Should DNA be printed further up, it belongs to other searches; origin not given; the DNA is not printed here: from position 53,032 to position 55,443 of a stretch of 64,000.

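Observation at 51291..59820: Compact porin-cytochrome module (MtoA-like / porin / MtoD-like / ImcH-CymA-like) diverging from ccsBA: candidate extracellular electron transfer conduit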

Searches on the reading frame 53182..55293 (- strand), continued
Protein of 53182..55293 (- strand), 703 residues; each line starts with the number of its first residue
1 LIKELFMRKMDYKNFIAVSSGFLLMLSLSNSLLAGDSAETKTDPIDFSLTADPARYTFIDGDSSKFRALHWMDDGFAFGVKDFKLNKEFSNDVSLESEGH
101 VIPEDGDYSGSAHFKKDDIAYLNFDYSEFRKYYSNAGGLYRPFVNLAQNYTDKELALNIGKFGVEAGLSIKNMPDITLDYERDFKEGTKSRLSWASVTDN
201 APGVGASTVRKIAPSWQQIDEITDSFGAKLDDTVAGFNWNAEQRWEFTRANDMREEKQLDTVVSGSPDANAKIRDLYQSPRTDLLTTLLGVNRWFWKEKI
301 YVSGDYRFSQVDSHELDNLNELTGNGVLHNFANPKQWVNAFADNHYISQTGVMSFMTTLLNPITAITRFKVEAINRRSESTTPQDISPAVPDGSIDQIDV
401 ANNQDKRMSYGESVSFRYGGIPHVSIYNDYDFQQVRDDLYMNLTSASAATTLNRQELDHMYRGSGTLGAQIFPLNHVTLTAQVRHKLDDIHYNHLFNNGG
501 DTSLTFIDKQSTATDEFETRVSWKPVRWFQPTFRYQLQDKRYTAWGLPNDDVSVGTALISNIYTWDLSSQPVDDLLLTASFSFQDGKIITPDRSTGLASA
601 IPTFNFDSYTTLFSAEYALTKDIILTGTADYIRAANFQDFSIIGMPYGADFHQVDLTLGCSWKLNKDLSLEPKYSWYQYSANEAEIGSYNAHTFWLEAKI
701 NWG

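Call 18: find_encoding_contigs(protein=P0009, flank=10000, max_places=2)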
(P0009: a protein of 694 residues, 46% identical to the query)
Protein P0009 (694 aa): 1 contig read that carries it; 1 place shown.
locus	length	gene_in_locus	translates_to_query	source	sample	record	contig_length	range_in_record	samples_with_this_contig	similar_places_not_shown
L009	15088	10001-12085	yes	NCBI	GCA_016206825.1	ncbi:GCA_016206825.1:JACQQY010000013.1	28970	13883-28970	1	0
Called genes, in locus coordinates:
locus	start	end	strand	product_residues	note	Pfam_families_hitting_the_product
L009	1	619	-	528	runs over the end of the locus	PF01578:Cytochrom_C_asm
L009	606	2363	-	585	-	PF05140:ResB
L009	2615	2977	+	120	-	-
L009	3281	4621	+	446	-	-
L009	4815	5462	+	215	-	PF13187:Fer4_9 (faint), PF13247:Fer4_11, PF12838:Fer4_7 (weak), PF13237:Fer4_10 (weak), PF00037:Fer4 (weak)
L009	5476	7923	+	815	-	PF04879:Molybdop_Fe4S4 (faint), PF00384:Molybdopterin, PF01568:Molydop_binding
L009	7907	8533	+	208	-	PF02613:Nitrate_red_del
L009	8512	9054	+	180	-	PF04536:TPM_phosphatase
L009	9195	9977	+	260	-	PF14522:Cytochrome_C7 (faint), PF14537:Cytochrom_c3_2 (faint), PF22678:Cytochrom_c_NrfB-like (weak), PF09699:Paired_CXXCH_1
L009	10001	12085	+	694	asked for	-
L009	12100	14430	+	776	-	PF04879:Molybdop_Fe4S4, PF00384:Molybdopterin, PF01568:Molydop_binding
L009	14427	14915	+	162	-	PF03892:NapB (faint), PF09699:Paired_CXXCH_1 (faint)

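Call 41: find_related_loci(query=A2, collection=genome_contigs, flank=7000)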
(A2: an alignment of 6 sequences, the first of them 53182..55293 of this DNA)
Query A2 (703 aa) in genome_contigs; peptide patterns used: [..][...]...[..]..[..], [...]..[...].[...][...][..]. (x = any residue, [..] = any of these).
40 stretches matched a pattern; 6 encode a relative of the query (tblastn E <= 1e-3); 6 distinct loci.
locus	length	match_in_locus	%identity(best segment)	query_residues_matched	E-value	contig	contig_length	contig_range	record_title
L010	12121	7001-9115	45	4-703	0e+0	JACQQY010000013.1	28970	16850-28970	MAG: Candidatus Omnitrophota bacterium isolate NC_groundwater_1345_Ag_S-0.2um_53_61 S_p2_S4_coassembly_k141_284195, whol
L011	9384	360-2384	39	23-698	5e-149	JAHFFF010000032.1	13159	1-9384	MAG: Candidatus Omnitrophota bacterium isolate nzgw286 NODE_3086_length_13160_cov_5.144643, whole genome shotgun sequenc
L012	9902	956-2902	39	53-697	1e-143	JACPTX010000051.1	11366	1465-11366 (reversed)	MAG: Candidatus Omnitrophota bacterium isolate NC_groundwater_743_Ag_S-0.65um_67_24 S37_SO-6_scaffold_554186, whole geno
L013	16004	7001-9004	37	21-697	7e-133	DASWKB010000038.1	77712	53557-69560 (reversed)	MAG TPA_asm: bacterium isolate SMAG_U2911 k141_2780682, whole genome shotgun sequence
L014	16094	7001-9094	45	20-703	0e+0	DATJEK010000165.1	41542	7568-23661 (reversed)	MAG TPA_asm: Candidatus Eisenbacteria bacterium isolate SMAG_U15431 k141_6297109, whole genome shotgun sequence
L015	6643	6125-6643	41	41-219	4e-42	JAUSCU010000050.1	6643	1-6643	MAG: Candidatus Omnitrophota bacterium isolate E14_concoct.bin.167_sub E14_k141_1026598, whole genome shotgun sequence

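Call 47: search_protein_representatives(alignment_id=A1)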
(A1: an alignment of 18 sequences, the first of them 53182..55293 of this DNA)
Query: 18 sequences, 694 profile positions. Proteins with E-value up to 0.001 (for the whole library): 868; up to 1e-10: 665; up to 1e-30: 369. The best 150 are listed.
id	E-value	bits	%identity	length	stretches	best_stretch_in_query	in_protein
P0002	0.0e+00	1110.4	-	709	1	4-693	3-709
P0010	2.0e-293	991.2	-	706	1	1-694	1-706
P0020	1.2e-289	978.7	-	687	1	7-693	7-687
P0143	3.1e-260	881.5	-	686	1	6-694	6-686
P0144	1.0e-247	840.1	-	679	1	17-693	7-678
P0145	3.0e-246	835.3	-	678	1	13-693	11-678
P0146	1.6e-244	829.5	-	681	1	14-690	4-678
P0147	3.1e-244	828.6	-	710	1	20-693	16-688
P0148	1.6e-243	826.2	-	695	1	10-694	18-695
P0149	2.5e-236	802.5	-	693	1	14-694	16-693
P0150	2.0e-228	776.4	-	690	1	1-694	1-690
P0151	5.5e-223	758.4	-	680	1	5-693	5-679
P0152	6.3e-222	754.9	-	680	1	18-693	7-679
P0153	1.1e-220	750.8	-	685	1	28-694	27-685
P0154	1.6e-215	733.7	-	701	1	1-694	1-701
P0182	2.2e-154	531.6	-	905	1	42-693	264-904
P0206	2.5e-113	395.9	-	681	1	11-693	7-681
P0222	3.0e-98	346.1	-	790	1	33-687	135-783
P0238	1.5e-87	310.8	-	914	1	29-693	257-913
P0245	1.2e-83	297.9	-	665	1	13-693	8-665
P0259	1.7e-76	274.2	-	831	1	36-693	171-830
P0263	2.5e-75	270.4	-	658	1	45-687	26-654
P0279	4.7e-70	252.9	-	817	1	15-686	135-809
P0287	1.9e-67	244.3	-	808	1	30-693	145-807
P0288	2.2e-67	244.1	-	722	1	27-693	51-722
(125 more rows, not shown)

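Call 48: search_protein_families(library=pfam, proteins=[P0288, P0287, P0279, P0259, P0238, P0222, P0182, P0263, P0245, P0206], max_evalue=0.01)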
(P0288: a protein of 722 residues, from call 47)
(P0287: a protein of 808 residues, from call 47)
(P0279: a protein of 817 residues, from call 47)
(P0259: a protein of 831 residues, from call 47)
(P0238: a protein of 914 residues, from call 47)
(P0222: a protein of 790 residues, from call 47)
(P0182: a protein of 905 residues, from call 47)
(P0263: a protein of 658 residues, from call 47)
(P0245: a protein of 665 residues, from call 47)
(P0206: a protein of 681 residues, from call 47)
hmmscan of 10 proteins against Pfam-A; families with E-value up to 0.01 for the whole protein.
P0288 (722 aa): 0 families

P0287 (808 aa): 1 family
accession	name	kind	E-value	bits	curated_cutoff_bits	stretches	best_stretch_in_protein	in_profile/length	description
PF07635.16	PSCyt1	-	4.7e-13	50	22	1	59-117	1-59/59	Planctomycete cytochrome C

P0279 (817 aa): 2 families
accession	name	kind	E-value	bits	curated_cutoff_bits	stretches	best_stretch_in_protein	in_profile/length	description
PF07635.16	PSCyt1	-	7.3e-16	59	22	1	65-123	1-59/59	Planctomycete cytochrome C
PF13442.11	Cytochrome_CBB3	-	0.00015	22.4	27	1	54-140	3-68/68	Cytochrome C oxidase, cbb3-type, subunit III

P0259 (831 aa): 1 family
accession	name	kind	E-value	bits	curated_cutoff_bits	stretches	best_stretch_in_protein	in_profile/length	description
PF07635.16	PSCyt1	-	2.6e-12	47.6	22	1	78-136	1-59/59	Planctomycete cytochrome C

P0238 (914 aa): 6 families
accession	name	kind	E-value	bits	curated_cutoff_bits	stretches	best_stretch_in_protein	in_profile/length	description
PF07635.16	PSCyt1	-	2e-29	102.4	22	2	41-95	1-59/59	Planctomycete cytochrome C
PF22297.1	PccH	-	1.4e-05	25.6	24.4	0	166-196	2-33/133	PccH Cytochrome c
PF13442.11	Cytochrome_CBB3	-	1.7e-05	25.5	27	0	171-247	7-68/68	Cytochrome C oxidase, cbb3-type, subunit III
PF11845.13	Tll0287-like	-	0.00084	20.2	24.1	0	125-186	56-112/144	Tll0287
PF00034.26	Cytochrom_C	-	0.0014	20.4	21.3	0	175-249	9-88/90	Cytochrome c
PF09699.15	Paired_CXXCH_1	-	0.0019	18.3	20.6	0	172-195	3-26/41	Doubled CXXCH motif (Paired_CXXCH_1)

P0222 (790 aa): 1 family
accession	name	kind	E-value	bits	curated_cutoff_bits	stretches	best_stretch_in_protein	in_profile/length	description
PF07635.16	PSCyt1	-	1.8e-16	60.9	22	1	46-104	1-59/59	Planctomycete cytochrome C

P0182 (905 aa): 0 families

P0263 (658 aa): 0 families

P0245 (665 aa): 0 families

P0206 (681 aa): 0 families

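Call 49: find_encoding_contigs(protein=P0287, flank=8000, max_places=2)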
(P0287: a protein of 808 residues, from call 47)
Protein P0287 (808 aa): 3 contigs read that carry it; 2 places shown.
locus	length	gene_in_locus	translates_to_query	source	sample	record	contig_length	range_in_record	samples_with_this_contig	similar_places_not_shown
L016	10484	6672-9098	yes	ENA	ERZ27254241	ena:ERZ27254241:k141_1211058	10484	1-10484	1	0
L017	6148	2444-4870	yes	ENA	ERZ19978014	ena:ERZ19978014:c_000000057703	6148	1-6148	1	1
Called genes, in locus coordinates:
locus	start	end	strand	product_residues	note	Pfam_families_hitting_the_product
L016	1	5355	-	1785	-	?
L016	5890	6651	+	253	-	PF14537:Cytochrom_c3_2 (faint), PF14522:Cytochrome_C7 (faint), PF22113:Mtrc-MtrF_II-IV_dom (faint), PF09699:Paired_CXXCH_1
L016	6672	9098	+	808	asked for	PF07635:PSCyt1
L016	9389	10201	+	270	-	PF17957:Big_7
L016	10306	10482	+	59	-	?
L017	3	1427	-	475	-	?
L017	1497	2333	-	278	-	-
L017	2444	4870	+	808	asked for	PF07635:PSCyt1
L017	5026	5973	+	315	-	PF17957:Big_7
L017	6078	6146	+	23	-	?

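Call 53: list_cluster_members(proteins=[P0287, P0279, P0238, P0222, P0288, P0263, P0245, P0206, P0182, P0143])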
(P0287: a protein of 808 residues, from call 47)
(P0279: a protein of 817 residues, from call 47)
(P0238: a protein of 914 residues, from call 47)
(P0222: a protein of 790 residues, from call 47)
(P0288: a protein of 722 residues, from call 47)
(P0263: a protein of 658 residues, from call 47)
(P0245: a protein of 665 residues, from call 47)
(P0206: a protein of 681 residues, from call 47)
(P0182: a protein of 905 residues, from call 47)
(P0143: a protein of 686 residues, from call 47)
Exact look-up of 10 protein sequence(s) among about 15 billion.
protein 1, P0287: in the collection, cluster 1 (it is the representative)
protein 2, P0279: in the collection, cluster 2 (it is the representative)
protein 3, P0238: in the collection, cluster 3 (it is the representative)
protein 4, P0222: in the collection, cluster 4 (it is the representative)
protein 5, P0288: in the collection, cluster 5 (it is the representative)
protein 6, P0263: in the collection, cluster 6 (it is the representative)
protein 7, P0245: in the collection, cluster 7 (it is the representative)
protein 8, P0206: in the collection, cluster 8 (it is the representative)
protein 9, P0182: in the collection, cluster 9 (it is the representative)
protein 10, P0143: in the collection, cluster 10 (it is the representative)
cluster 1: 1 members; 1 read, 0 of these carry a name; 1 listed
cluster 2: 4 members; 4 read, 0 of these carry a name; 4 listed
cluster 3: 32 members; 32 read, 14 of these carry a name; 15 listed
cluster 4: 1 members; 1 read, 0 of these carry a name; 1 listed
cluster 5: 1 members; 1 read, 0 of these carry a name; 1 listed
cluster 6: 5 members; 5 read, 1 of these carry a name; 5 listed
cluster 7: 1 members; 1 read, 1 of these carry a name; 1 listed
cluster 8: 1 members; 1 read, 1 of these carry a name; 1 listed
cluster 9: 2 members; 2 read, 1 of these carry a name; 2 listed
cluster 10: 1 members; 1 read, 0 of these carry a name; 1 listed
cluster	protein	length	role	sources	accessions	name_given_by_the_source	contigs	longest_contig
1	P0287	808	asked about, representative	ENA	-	-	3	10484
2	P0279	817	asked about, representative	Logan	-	-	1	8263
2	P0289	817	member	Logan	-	-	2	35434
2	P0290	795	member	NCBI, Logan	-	-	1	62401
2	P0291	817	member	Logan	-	-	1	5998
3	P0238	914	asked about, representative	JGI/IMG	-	mono/diheme cytochrome c family protein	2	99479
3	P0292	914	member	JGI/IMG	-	mono/diheme cytochrome c family protein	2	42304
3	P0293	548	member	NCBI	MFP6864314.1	MAG: c-type cytochrome domain-containing protein, partial [Roseibacillus sp.]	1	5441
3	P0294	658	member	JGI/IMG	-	hypothetical protein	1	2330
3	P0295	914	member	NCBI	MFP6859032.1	MAG: c-type cytochrome domain-containing protein [Roseibacillus sp.]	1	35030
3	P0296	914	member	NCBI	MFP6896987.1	MAG: c-type cytochrome domain-containing protein [Roseibacillus sp.]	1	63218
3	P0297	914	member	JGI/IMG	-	mono/diheme cytochrome c family protein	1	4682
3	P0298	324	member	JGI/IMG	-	hypothetical protein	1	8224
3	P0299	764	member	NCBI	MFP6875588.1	MAG: c-type cytochrome domain-containing protein [Roseibacillus sp.]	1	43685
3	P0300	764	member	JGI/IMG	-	hypothetical protein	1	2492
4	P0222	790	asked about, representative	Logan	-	-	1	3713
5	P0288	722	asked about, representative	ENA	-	-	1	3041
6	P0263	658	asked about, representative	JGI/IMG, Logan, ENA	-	-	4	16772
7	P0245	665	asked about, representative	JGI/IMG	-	hypothetical protein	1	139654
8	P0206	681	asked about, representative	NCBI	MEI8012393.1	MAG: hypothetical protein WCI27_07960 [Candidatus Omnitrophota bacterium]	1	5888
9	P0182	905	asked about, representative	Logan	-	-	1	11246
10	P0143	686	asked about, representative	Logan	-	-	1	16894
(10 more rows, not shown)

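Call 72: search_protein_families(library=pfam, proteins=[L003:16510-17739:+, L009:3281-4621:+, L012:3845-4369:+], max_evalue=0.001)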
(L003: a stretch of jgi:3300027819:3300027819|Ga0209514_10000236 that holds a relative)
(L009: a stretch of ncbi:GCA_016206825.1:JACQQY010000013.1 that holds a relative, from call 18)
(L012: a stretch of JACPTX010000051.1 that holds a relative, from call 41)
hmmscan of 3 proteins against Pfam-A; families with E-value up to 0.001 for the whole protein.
L003:16510-17739:+ (409 aa): 1 family
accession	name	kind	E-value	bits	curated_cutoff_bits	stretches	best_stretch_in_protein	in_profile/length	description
PF13609.12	Porin_4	-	0.00038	20.8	27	0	182-292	176-264/310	Gram-negative porin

L009:3281-4621:+ (446 aa): 1 family
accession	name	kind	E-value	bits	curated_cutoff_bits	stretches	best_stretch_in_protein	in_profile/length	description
PF07716.20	bZIP_2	-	0.00016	22.1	22.3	1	41-70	23-52/54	Basic region leucine zipper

L012:3845-4369:+ (174 aa): 4 families
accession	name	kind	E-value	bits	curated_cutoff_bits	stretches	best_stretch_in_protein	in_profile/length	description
PF14522.11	Cytochrome_C7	-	2.3e-11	43.8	24.8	2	116-174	2-67/67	Cytochrome c7 and related cytochrome c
PF02085.21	Cytochrom_CIII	-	2.2e-07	31.6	22.9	1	27-78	11-55/101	Class III cytochrome C family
PF14537.11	Cytochrom_c3_2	-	2.4e-07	31.6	25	1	44-79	2-36/79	Cytochrome c3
PF09699.15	Paired_CXXCH_1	-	0.00069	19.7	20.6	0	70-84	6-21/41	Doubled CXXCH motif (Paired_CXXCH_1)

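Call 76: fold_search(model_id=the predicted structure, library=pdb)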
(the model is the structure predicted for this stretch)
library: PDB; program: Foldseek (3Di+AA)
matches with E <= 10: 816; with E <= 0.001: 221
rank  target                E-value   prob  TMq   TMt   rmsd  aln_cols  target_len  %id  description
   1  6r2q_B                3.0e-13  1.00  0.62  0.66   7.9       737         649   13  Structure of the Mtr complex (released 2020-04-22)
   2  6i97_B                2.0e-09  1.00  0.40  0.37  14.9       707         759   12  Structure of the ferrioxamine B transporter FoxA from Pseudomonas aeruginosa in complex with ferrioxamine B and a C-te (released 2019-08-28)
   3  6bpm_A                4.2e-09  1.00  0.46  0.46  11.6       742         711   12  The crystal structure of the Ferric-Catecholate import receptor Fiu from K12 E. coli: Closed form (C21) (released 2018-11-28)
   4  8s34_A                8.1e-09  1.00  0.38  0.39  14.6       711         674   11  Ferric-mycobactin receptor (FemA) in complex with aeruginic acid (released 2025-02-26)
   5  9ex3_A                9.0e-09  1.00  0.39  0.41  14.5       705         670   11  Ferric-mycobactin receptor (FemA) in complex with dihydroaeruginoic acid (released 2025-02-26)
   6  4epa                  1.2e-08  1.00  0.42  0.46  11.4       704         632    8  The crystal structure of the ferric yersiniabactin uptake receptor FyuA from Yersinia pestis (released 2012-06-20)
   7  9a3c_MODEL_1_A        1.3e-08  1.00  0.45  0.42  10.8       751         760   10  Model of E. coli Fiu by in-cell photo-crosslinking MS and deep learning (released 2023-02-24)
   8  5fok_B                3.1e-08  1.00  0.41  0.44  10.8       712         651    9  Crystal structure of the siderophore receptor PiuA from Pseudomonas aeruginosa (released 2016-05-11)
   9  2o5p_B                3.4e-08  1.00  0.40  0.38  13.4       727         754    9  Crystal structure of the full length ferric pyoverdine outer membrane receptor FpvA of Pseudomonas aeruginosa in its a (released 2007-10-30)
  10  6i97_A                3.7e-08  1.00  0.40  0.37  15.0       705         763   11  Structure of the ferrioxamine B transporter FoxA from Pseudomonas aeruginosa in complex with ferrioxamine B and a C-te (released 2019-08-28)
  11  6bpn                  8.0e-08  1.00  0.43  0.46  12.6       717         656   11  The crystal structure of the Ferric-Catecholate import receptor Fiu from E. coli K12: Open form (C2221) (released 2018-11-28)
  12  6z8z_B                8.4e-08  1.00  0.40  0.43   9.9       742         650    9  Copper transporter OprC (released 2021-06-09)
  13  6z8r_A                9.2e-08  1.00  0.40  0.42  13.2       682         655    8  Copper transporter OprC (released 2021-06-09)
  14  5nec_B                9.2e-08  1.00  0.40  0.42  12.5       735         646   10  Crystal structure of the siderophore receptor PiuD from Pseudomonas aeruginosa (released 2018-02-07)
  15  6fok_B                1.0e-07  1.00  0.40  0.44  12.6       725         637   10  Copper transporter OprC (released 2019-03-13)
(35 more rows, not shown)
